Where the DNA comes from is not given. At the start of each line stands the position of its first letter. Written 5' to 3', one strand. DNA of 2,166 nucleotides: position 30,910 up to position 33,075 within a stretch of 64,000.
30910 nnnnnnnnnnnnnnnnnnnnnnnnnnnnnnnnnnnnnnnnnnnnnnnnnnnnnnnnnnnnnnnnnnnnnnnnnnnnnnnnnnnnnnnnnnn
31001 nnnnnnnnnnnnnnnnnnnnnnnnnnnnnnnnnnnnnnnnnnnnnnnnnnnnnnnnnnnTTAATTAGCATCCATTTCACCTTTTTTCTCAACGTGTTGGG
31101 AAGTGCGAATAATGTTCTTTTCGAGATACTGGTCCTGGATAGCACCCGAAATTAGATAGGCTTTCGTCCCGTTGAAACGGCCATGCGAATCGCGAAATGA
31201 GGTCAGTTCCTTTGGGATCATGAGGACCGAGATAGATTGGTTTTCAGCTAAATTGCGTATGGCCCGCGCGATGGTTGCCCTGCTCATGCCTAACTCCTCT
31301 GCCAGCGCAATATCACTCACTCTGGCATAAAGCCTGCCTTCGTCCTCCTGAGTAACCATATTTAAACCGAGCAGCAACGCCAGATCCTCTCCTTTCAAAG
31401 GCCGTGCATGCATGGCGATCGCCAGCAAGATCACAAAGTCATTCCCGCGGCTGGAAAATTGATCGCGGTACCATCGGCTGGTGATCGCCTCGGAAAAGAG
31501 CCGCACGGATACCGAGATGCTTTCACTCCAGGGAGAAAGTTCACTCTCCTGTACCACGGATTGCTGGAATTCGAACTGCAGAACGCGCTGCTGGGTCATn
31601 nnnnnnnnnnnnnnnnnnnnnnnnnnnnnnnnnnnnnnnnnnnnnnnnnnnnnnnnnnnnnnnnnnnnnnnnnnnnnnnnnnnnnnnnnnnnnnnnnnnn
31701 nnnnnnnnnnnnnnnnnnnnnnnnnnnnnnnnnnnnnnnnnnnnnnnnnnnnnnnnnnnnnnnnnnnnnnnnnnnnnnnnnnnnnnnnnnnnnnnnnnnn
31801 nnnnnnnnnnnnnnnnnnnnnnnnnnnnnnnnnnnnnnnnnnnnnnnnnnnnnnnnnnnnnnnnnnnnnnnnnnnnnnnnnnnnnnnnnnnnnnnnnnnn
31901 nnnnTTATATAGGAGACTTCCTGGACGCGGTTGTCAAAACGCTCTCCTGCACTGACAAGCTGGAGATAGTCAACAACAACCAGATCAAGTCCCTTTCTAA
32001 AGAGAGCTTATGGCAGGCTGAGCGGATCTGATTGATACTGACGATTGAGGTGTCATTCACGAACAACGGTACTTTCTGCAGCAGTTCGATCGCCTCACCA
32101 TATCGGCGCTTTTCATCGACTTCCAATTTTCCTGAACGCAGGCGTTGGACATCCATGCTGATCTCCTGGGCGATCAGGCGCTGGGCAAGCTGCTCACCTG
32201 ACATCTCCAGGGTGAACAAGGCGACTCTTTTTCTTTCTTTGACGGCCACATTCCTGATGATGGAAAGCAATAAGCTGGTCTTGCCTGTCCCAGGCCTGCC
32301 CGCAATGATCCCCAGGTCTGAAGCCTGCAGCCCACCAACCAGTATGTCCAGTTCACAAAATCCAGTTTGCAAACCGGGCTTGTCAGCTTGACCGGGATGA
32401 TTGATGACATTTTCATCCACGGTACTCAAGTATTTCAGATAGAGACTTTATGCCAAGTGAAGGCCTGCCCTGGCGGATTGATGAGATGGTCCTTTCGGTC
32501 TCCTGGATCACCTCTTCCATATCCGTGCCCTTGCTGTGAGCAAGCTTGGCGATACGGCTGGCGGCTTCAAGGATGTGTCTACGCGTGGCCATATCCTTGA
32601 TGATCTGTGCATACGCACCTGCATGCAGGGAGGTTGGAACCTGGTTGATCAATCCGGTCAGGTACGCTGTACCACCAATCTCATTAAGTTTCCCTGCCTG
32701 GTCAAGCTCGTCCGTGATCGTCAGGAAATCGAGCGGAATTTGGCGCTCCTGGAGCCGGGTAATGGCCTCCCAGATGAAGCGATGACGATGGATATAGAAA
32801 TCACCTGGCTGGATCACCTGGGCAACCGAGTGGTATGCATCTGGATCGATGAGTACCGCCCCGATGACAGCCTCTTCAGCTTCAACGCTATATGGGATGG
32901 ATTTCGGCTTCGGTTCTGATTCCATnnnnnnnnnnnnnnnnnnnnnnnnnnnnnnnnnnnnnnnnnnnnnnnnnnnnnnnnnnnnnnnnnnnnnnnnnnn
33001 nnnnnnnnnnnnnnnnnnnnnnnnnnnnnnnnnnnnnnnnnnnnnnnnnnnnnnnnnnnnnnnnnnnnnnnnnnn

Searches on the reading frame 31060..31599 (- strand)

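Call 27: search_protein_families(library=pfam, max_evalue=0.01, proteins=[window:31060-31599:-])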
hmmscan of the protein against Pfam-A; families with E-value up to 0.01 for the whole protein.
window:31060-31599:- (179 aa): 7 families
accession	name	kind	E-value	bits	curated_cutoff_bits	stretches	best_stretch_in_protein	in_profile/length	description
PF13730.12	HTH_36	-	0.00011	22.4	25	1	86-119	20-51/55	Helix-turn-helix domain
PF13545.12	HTH_Crp_2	-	0.00033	21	27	1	75-124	6-53/70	Crp-like helix-turn-helix domain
PF13412.12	HTH_24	-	0.00078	19.4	21.9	1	92-119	16-43/48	Winged helix-turn-helix DNA-binding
PF08279.18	HTH_11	-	0.001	19.4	25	1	98-119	20-41/55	HTH domain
PF00392.27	GntR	-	0.0024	18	27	1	98-123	29-54/64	Bacterial regulatory proteins, gntR family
PF25213.1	HVO_A0261_N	-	0.0031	17.8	35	1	98-121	29-52/86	HVO_A0261 N-terminal domain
PF13404.12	HTH_AsnC-type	-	0.0058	16.9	27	0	84-117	13-41/42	AsnC-type helix-turn-helix domain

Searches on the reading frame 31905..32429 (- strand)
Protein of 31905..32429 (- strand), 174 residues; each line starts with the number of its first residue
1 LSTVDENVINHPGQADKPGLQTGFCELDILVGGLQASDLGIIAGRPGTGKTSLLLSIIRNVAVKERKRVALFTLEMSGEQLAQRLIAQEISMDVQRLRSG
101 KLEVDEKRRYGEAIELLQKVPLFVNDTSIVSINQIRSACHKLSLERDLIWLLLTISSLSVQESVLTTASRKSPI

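Call 27: search_protein_families(library=pfam, max_evalue=0.01, proteins=[window:31905-32429:-])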
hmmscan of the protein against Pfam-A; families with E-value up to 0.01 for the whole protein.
window:31905-32429:- (174 aa): 10 families
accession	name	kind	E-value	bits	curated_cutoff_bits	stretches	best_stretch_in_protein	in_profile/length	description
PF03796.21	DnaB_C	-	4.8e-36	124.9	27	1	19-148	1-130/255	DnaB-like helicase C terminal domain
PF13481.12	AAA_25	-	1.9e-07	31.4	27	1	27-97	22-99/195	AAA domain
PF06745.19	ATPase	-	1e-06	28.7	26.6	1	21-109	2-90/231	KaiC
PF02492.25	cobW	-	0.00039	20.5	20.7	1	41-102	4-62/180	CobW/HypB/UreG, nucleotide-binding domain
PF13086.12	AAA_11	-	0.00082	19.7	27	1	34-63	14-43/257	AAA domain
PF01580.24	FtsK_SpoIIIE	-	0.0021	18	24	1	40-82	42-85/221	FtsK/SpoIIIE family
PF13401.12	AAA_22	-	0.0035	18.1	27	1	39-103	7-65/130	AAA domain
PF13245.12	AAA_19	-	0.0062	17.2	25.1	1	37-84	11-60/134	AAA domain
PF09848.15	SLFN-g3_helicase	-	0.0066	16.2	24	1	41-74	5-38/354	Schlafen group 3, DNA/RNA helicase domain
PF00004.35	AAA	-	0.0074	17.2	21.2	0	42-84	3-37/131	ATPase family associated with various cellular activities (AAA)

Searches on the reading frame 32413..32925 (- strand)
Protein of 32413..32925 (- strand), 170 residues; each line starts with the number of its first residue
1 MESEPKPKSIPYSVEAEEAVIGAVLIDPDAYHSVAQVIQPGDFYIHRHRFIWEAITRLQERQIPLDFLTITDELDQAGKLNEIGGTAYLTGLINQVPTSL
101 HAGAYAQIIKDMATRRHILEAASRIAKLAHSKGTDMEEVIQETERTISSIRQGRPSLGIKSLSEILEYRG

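Call 27: search_protein_families(library=pfam, max_evalue=0.01, proteins=[window:32413-32925:-])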
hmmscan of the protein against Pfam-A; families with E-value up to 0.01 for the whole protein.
window:32413-32925:- (170 aa): 1 family
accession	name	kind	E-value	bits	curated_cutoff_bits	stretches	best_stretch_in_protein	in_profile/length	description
PF00772.26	DnaB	-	4.4e-32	110.6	23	1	11-111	3-103/103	DnaB-like helicase N terminal domain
